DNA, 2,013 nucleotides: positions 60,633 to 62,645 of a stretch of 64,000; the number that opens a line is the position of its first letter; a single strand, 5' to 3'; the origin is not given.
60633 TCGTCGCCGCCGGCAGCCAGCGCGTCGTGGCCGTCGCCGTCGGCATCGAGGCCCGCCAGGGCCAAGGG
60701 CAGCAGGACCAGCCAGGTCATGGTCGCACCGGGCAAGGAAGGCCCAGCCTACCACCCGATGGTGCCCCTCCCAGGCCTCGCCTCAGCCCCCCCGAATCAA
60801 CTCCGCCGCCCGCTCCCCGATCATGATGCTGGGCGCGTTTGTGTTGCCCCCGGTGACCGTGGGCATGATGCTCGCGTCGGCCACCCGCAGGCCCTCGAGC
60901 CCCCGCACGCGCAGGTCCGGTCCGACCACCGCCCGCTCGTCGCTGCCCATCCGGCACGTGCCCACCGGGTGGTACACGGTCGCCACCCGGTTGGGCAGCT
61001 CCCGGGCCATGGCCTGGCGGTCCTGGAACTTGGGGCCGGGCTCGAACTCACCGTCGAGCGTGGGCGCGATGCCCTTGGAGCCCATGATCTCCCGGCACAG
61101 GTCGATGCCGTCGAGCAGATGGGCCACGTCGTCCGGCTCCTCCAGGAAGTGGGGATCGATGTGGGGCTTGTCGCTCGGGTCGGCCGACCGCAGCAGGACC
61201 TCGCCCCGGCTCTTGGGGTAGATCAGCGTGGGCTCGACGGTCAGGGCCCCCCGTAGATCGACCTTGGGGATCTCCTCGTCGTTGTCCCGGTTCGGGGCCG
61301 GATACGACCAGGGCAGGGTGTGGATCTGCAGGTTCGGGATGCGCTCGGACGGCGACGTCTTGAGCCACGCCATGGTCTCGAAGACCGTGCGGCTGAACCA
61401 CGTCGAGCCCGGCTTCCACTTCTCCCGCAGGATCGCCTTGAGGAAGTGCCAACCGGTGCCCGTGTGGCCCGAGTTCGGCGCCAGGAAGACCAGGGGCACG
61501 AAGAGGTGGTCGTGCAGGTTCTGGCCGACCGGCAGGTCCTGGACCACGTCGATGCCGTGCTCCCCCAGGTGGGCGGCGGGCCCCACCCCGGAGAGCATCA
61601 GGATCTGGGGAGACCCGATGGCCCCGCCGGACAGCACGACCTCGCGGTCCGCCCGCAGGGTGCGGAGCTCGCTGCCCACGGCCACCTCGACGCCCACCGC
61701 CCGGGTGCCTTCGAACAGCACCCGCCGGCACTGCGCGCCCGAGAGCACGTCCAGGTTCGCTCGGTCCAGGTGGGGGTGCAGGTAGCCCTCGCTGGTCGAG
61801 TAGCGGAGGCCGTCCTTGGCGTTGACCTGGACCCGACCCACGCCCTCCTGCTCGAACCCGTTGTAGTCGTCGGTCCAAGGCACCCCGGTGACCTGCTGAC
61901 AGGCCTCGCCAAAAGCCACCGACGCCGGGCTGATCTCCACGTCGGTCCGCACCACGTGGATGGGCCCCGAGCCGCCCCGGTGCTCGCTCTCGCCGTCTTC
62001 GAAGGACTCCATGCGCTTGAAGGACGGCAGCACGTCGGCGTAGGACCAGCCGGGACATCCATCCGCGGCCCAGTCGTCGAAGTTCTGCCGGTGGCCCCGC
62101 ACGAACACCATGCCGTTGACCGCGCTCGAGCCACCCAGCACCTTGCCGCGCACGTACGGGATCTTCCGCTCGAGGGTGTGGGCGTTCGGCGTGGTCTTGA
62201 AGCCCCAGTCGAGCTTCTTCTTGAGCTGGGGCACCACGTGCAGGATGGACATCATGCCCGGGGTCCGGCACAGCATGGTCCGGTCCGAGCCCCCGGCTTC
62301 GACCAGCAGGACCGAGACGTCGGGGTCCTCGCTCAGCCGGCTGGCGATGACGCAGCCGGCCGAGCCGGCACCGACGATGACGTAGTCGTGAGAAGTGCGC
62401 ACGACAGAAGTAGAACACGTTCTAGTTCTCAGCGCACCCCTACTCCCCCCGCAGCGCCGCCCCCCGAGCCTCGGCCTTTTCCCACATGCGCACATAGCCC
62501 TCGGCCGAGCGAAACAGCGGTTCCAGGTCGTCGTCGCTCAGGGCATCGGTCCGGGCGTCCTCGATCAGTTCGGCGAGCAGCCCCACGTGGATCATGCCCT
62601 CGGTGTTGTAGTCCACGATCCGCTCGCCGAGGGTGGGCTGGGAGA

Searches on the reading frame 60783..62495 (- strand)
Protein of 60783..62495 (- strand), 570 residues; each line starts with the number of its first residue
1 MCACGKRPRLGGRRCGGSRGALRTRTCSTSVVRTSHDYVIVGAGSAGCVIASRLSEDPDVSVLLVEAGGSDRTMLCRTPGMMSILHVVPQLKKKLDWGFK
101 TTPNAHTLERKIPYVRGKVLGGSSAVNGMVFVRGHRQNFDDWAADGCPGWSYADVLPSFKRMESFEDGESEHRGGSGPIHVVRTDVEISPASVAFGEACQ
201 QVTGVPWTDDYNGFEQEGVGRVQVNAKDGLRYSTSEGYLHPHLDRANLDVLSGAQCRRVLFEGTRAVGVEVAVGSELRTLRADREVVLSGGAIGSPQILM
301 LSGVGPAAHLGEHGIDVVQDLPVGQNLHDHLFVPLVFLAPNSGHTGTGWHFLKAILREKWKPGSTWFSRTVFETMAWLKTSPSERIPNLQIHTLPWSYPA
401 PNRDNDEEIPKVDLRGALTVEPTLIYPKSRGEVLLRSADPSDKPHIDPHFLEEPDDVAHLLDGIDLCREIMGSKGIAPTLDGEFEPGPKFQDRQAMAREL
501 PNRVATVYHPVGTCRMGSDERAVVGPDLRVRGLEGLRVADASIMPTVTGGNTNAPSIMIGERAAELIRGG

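Call 63: find_encoding_contigs(protein=window:60783-62495:-, flank=10000, max_places=6)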
Protein window:60783-62495:- (570 aa): no gene with exactly this product is on record in the collection.

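Call 64: find_encoding_contigs(protein=window:60783-62402:-, flank=10000, max_places=6)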
Protein window:60783-62402:- (539 aa): 1 contig read that carries it; 1 place shown.
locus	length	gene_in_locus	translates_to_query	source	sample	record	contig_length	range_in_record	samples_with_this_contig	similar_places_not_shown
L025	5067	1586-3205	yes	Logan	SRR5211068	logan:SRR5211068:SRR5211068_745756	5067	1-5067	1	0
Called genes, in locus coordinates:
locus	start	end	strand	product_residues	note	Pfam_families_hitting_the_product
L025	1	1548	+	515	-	?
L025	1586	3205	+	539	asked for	PF00732:GMC_oxred_N, PF00890:FAD_binding_2 (faint), PF05199:GMC_oxred_C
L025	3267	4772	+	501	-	-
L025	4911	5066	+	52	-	?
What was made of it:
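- Tried and rejected: An attempt to extend beyond the right end of the window via exact-protein look-ups returned only a 5-kb contig that lies inside the window (calls 63, 64).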
